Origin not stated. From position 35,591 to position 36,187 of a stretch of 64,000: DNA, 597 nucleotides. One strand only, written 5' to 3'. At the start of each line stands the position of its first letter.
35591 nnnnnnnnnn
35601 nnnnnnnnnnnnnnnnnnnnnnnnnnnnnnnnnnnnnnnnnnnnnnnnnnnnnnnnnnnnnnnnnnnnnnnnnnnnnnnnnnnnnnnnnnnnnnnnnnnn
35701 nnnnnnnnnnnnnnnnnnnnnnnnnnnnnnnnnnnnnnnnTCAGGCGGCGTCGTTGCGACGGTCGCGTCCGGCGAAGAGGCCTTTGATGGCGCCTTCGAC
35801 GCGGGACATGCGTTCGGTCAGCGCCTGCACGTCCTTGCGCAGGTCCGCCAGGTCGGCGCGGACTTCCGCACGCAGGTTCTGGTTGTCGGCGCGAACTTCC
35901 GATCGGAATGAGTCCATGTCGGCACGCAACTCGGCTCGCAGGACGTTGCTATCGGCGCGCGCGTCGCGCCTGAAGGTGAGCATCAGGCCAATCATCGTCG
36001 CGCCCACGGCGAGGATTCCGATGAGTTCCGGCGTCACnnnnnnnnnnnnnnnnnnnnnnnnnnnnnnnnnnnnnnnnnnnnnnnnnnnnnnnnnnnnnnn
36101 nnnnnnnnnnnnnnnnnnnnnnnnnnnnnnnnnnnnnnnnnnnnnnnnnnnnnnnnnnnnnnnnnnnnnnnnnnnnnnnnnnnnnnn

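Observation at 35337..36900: Four tandem paralogous genes for small membrane-anchored coiled-coil proteins, each with a conserved structured leader, divergent from a secreted protease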

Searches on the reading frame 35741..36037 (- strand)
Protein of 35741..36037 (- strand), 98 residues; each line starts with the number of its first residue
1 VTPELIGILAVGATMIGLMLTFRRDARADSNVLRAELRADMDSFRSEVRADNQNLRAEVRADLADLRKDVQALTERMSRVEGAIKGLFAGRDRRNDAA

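Call 7: search_protein_families(library=pfam, proteins=[window:35741-36037:-], max_evalue=10)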
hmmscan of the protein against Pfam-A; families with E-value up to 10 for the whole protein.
window:35741-36037:- (98 aa): 9 families
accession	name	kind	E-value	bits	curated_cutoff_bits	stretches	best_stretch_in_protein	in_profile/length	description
PF01442.23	Apolipoprotein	-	0.00042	20.5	90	1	27-80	32-86/190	Apolipoprotein A1/A4/E domain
PF07798.16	CCDC90-like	-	0.0024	18.2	33.5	1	28-77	86-135/175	Coiled-coil domain-containing protein 90-like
PF20570.3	DUF6779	-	0.0028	18.7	28.1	1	36-82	55-99/108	Domain of unknown function (DUF6779)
PF00038.26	Filament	-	0.016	15.3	40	1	27-81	70-121/313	Intermediate filament protein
PF02183.23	HALZ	-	0.051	14.2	28.1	1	42-60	15-36/43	Homeobox associated leucine zipper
PF04513.17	Baculo_PEP_C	-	0.092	13.2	38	1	29-88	53-112/140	Baculovirus polyhedron envelope protein, PEP, C terminus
PF12474.13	PKK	-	0.11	13.1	25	1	27-69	50-88/139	Polo kinase kinase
PF13663.11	DUF4148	-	0.15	12.9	27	1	56-68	38-50/62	Domain of unknown function (DUF4148)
PF15161.11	Neuropep_like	-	0.35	11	27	1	22-44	37-59/61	Neuropeptide-like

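Call 8: search_protein_families(library=ncbifam, proteins=[window:35741-36037:-], max_evalue=10)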
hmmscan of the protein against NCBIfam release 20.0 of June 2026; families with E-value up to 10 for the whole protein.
window:35741-36037:- (98 aa): 4 families
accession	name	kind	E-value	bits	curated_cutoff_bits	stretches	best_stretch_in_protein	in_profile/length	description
NF033885.1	conj_TraP_IncI1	equivalog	0.019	14.7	135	1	25-82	75-132/217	conjugal transfer protein TraP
NF006293.0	PRK08476.1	equivalog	0.094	12.9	118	1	33-72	97-136/141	F0F1 ATP synthase subunit B'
NF004412.0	PRK05759.1-3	equivalog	0.11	12.4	156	1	22-76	98-153/185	F0F1 ATP synthase subunit B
NF033928.1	alph_xenorhab_A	subfamily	0.14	11.5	125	1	35-86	234-287/339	alpha-xenorhabdolysin family binary toxin subunit A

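Call 9: find_homologous_proteins(query=window:35741-36037:-, max_evalue=0.001)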
Query window:35741-36037:- (98 aa): 240 proteins with E <= 0.001 among 251 candidates; the best 120 are listed.
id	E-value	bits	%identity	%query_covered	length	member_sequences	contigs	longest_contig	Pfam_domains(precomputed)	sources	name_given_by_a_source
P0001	2.5e-52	192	100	100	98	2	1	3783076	-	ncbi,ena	-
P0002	3.2e-42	160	84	100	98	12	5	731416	-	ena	-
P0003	2.5e-40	154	70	100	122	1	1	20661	PF20570.4,PF01442.24,PF07798.17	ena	-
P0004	1.0e-38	149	64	100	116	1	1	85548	-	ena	-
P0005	1.1e-38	149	70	100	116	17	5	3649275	PF20570.4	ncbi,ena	-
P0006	2.4e-38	148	66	100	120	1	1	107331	PF20570.4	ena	-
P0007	2.6e-38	148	63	100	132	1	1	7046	PF20570.4,PF01442.24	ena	-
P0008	4.3e-38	147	78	100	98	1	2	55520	-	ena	-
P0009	5.7e-38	146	68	100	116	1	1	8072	PF20570.4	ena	-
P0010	5.8e-38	146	80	100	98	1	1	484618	-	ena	-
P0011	7.7e-38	146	71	100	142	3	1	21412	-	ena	-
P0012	1.1e-37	146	77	100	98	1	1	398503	-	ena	-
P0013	3.3e-37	144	48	88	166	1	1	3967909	PF01442.24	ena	-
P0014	3.3e-37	144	79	100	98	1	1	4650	-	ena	-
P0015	6.6e-37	143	78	100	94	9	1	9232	-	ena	-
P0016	2.2e-36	141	56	100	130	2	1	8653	PF20570.4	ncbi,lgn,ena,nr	ncbi:MAG: DUF2746 domain-containing protein [Chloroflexi bacterium]|nr:DUF2746 domain-containing pro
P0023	4.6e-35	137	74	98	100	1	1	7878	PF07798.17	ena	-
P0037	2.6e-33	132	70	100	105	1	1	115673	-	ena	-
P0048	1.9e-31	126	45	100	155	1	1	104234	PF01442.24,PF07798.17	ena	-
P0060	3.7e-30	122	46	100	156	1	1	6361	PF01442.24,PF07798.17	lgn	-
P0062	5.5e-30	121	66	100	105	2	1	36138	PF07798.17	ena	-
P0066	7.6e-30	121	45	100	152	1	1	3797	PF01442.24,PF07798.17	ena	-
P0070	1.0e-29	120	49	100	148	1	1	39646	PF01442.24,PF07798.17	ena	-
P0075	2.6e-29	119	50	100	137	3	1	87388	PF07798.17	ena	-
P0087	1.4e-27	113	48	100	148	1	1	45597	PF01442.24,PF07798.17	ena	-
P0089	2.7e-27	112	46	100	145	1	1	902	PF01442.24,PF07798.17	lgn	-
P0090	3.0e-27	112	52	100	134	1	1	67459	PF01442.24,PF07798.17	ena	-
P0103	2.2e-26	110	50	100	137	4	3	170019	PF07798.17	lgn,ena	-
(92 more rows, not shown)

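Call 11: find_encoding_contigs(protein=P0001, flank=10000, max_places=4)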
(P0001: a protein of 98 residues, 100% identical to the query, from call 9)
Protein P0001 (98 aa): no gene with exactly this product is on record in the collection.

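Call 12: find_encoding_contigs(protein=P0005, flank=10000, max_places=5)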
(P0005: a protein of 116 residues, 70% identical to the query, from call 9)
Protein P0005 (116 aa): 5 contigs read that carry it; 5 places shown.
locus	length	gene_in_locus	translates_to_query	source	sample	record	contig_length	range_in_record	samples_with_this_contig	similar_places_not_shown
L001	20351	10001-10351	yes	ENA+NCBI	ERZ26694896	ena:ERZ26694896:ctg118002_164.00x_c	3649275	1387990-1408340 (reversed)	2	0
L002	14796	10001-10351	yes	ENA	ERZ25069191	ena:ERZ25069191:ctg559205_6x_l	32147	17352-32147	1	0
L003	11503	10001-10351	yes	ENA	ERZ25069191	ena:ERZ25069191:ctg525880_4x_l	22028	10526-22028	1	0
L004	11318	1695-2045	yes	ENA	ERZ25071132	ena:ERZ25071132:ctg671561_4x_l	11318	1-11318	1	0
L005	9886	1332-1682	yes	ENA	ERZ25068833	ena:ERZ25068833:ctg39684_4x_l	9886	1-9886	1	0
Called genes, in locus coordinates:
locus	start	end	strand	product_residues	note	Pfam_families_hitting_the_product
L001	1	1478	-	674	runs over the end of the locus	PF13517:FG-GAP_3 (faint), PF01839:FG-GAP (faint)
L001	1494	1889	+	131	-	PF01797:Y1_Tnp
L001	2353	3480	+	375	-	PF02746:MR_MLE_N, PF26685:DUF8230_C, PF13378:MR_MLE_C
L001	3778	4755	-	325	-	PF05598:DUF772, PF01609:DDE_Tnp_1, PF13612:DDE_Tnp_1_3 (weak), PF13751:DDE_Tnp_1_6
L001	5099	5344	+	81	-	PF04014:MazE_antitoxin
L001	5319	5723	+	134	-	-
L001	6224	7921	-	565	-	PF01580:FtsK_SpoIIIE (faint), PF01935:DUF87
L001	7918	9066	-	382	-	PF13289:SIR2_2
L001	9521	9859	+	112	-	-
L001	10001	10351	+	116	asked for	PF20570:DUF6779 (weak)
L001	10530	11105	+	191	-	-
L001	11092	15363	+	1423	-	PF00270:DEAD, PF04851:ResIII (weak), PF00271:Helicase_C, PF19306:WHD_Lhr, PF08494:DEAD_assoc, PF23235:WHD_3rd_Lhr, PF23234:WHD_4th_Lhr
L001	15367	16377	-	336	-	PF12006:DUF3500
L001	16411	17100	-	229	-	PF09365:DUF2461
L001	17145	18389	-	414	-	PF07690:MFS_1, PF00083:Sugar_tr (faint), PF07690:MFS_1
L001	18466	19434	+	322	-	PF08240:ADH_N, PF00107:ADH_zinc_N, PF13602:ADH_zinc_N_2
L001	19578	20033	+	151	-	PF13023:HD_3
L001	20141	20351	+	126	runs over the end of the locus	PF05973:Gp49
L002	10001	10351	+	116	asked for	PF20570:DUF6779 (weak)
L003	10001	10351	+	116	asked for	PF20570:DUF6779 (weak)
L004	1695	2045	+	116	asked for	PF20570:DUF6779 (weak)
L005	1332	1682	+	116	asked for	PF20570:DUF6779 (weak)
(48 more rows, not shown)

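Call 18: find_related_loci(query=A2, collection=genome_contigs, flank=6000)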
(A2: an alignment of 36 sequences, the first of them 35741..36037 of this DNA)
Query A2 (98 aa) in genome_contigs; peptide patterns used: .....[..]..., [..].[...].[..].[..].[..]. (x = any residue, [..] = any of these).
135 stretches matched a pattern; 76 encode a relative of the query (tblastn E <= 1e-3); 73 distinct loci.
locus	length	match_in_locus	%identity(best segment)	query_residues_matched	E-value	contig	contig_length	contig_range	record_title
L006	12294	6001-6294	82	1-98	2e-47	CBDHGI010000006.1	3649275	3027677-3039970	MAG: Chloroflexota bacterium isolate cca356c8-8f3a-46e1-bc14-440367fe4ecb genome assembly, contig: chromosome_2, whole g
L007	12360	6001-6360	67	1-98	3e-44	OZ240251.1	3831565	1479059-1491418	MAG: Chloroflexota bacterium isolate d34784d7-597f-4c6c-9d13-8b2b1f638dff genome assembly, chromosome: 1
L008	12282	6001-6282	74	1-98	1e-42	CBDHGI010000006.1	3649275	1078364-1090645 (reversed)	MAG: Chloroflexota bacterium isolate cca356c8-8f3a-46e1-bc14-440367fe4ecb genome assembly, contig: chromosome_2, whole g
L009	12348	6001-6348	69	1-98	9e-43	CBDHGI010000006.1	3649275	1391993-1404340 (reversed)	MAG: Chloroflexota bacterium isolate cca356c8-8f3a-46e1-bc14-440367fe4ecb genome assembly, contig: chromosome_2, whole g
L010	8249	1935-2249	70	1-98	3e-40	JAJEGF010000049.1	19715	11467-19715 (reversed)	MAG: Chloroflexota bacterium isolate p16x44bins.42 k141_927430, whole genome shotgun sequence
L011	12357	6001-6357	65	1-98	2e-40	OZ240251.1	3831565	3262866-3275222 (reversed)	MAG: Chloroflexota bacterium isolate d34784d7-597f-4c6c-9d13-8b2b1f638dff genome assembly, chromosome: 1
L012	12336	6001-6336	68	1-98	2e-39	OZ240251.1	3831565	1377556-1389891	MAG: Chloroflexota bacterium isolate d34784d7-597f-4c6c-9d13-8b2b1f638dff genome assembly, chromosome: 1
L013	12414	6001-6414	54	1-98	6e-37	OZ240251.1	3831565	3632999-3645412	MAG: Chloroflexota bacterium isolate d34784d7-597f-4c6c-9d13-8b2b1f638dff genome assembly, chromosome: 1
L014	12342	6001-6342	63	1-98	1e-35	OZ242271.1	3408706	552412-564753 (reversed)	MAG: Chloroflexota bacterium isolate 28ccf5bf-4595-479e-bad6-f18457ce53ab genome assembly, chromosome: 1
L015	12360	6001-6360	63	1-98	2e-35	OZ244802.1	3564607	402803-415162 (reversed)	MAG: Chloroflexota bacterium isolate 0351a3fc-03c6-4ac3-ab3a-8938ce3ed692 genome assembly, chromosome: 1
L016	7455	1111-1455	63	1-98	2e-35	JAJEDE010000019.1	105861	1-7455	MAG: Chloroflexota bacterium isolate jk18xAbins.55 k141_274451, whole genome shotgun sequence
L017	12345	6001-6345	63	1-98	2e-35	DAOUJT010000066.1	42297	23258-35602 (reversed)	MAG TPA_asm: Chloroflexota bacterium isolate S34_278 k113_1040910, whole genome shotgun sequence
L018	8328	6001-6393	61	1-98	4e-35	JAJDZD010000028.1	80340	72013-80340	MAG: Chloroflexota bacterium isolate jk18x40bins.16 k141_636257, whole genome shotgun sequence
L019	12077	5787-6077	67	1-98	3e-34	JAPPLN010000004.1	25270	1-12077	MAG: Chloroflexota bacterium isolate RHO3_bin_23 NODE_3390_length_25270_cov_30.567083, whole genome shotgun sequence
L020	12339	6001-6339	61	1-96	4e-34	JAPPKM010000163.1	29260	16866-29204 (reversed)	MAG: Chloroflexota bacterium isolate RHO2_bin_72 NODE_2251_length_29260_cov_10.605376, whole genome shotgun sequence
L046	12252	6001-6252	57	1-88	4e-27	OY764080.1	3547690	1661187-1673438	MAG: Chloroflexota bacterium isolate a04a8705-9522-4335-bb9c-b9bb47e5c42e genome assembly, chromosome: 1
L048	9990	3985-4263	54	1-98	1e-26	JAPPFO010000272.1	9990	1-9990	MAG: Chloroflexota bacterium isolate RHO1_bin_32 NODE_8783_length_9990_cov_4.533669, whole genome shotgun sequence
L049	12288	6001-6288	53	1-97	1e-26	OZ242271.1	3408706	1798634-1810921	MAG: Chloroflexota bacterium isolate 28ccf5bf-4595-479e-bad6-f18457ce53ab genome assembly, chromosome: 1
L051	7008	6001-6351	52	1-96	3e-26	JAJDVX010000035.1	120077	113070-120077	MAG: Chloroflexota bacterium isolate jk18x22bins.70 k141_154314, whole genome shotgun sequence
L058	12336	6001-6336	37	1-87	3e-13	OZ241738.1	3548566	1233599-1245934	MAG: Alphaproteobacteria bacterium isolate d8927372-aabd-44cb-9c9e-7bd42c52962c genome assembly, chromosome: 1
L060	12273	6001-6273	36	1-77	1e-10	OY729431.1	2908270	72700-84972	MAG: Vicinamibacteria bacterium isolate 6b1ebb23-bf14-4213-9fd5-2478dc99539b genome assembly, chromosome: 1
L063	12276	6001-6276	34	1-96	8e-8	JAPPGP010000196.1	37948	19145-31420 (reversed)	MAG: Defluviicoccus sp. isolate RHO1_bin_59 NODE_2088_length_37948_cov_31.468240, whole genome shotgun sequence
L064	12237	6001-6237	38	1-87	5e-7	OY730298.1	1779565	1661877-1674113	MAG: Gammaproteobacteria bacterium isolate 9046ec62-a693-4557-b78b-a5c5e54d733b genome assembly, chromosome: 1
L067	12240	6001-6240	37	1-95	4e-6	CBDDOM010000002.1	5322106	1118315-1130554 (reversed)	MAG: Alphaproteobacteria bacterium isolate 78d396fd-9330-4943-9dc2-f94f35060de0 genome assembly, contig: contig_2, whole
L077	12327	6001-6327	34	1-82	5e-4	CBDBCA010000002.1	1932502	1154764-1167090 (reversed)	MAG: Alphaproteobacteria bacterium isolate 48c0c1bc-ee5b-4fda-b559-4fcb29a961b4 genome assembly, contig: contig_2, whole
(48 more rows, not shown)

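Call 21: search_protein_representatives(alignment_id=A2)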
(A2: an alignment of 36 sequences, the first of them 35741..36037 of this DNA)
Query: 36 sequences, 105 profile positions. Proteins with E-value up to 0.001 (for the whole library): 2304; up to 1e-10: 155; up to 1e-30: 10. The best 150 are listed.
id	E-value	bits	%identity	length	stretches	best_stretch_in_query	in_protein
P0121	6.7e-47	174.4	-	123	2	34-105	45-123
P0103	4.9e-43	162.0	-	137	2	22-105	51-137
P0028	5.8e-41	155.3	-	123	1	1-105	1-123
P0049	1.8e-38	147.3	-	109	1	1-104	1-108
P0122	2.2e-36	140.6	-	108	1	1-105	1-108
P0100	1.3e-33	131.7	-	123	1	1-105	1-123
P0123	3.3e-33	130.4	-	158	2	21-105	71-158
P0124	5.0e-33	129.9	-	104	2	10-105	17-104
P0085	2.6e-32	127.5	-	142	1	1-92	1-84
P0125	9.3e-31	122.5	-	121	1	1-105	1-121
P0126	3.3e-30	120.8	-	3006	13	19-77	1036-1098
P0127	6.3e-28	113.5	-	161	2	1-69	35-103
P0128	7.6e-28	113.2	-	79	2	63-105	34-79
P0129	2.0e-27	111.8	-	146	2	37-97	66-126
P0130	8.0e-27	109.9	-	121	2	22-104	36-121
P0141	7.2e-19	84.3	-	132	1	1-100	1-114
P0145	3.1e-18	82.3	-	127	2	25-96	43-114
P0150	6.3e-17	78.1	-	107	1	1-105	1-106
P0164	4.7e-15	72.1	-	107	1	1-101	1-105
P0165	5.4e-15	71.9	-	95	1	1-98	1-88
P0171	1.0e-14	71.0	-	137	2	23-99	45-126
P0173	1.5e-14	70.4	-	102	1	1-105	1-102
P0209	1.7e-12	63.8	-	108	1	1-97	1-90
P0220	3.9e-12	62.7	-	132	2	1-68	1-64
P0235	1.6e-11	60.7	-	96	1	1-95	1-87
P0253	5.2e-11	59.1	-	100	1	1-99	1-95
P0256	5.6e-11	59.0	-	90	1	1-104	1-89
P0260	6.9e-11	58.7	-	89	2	54-103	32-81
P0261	7.3e-11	58.6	-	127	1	4-97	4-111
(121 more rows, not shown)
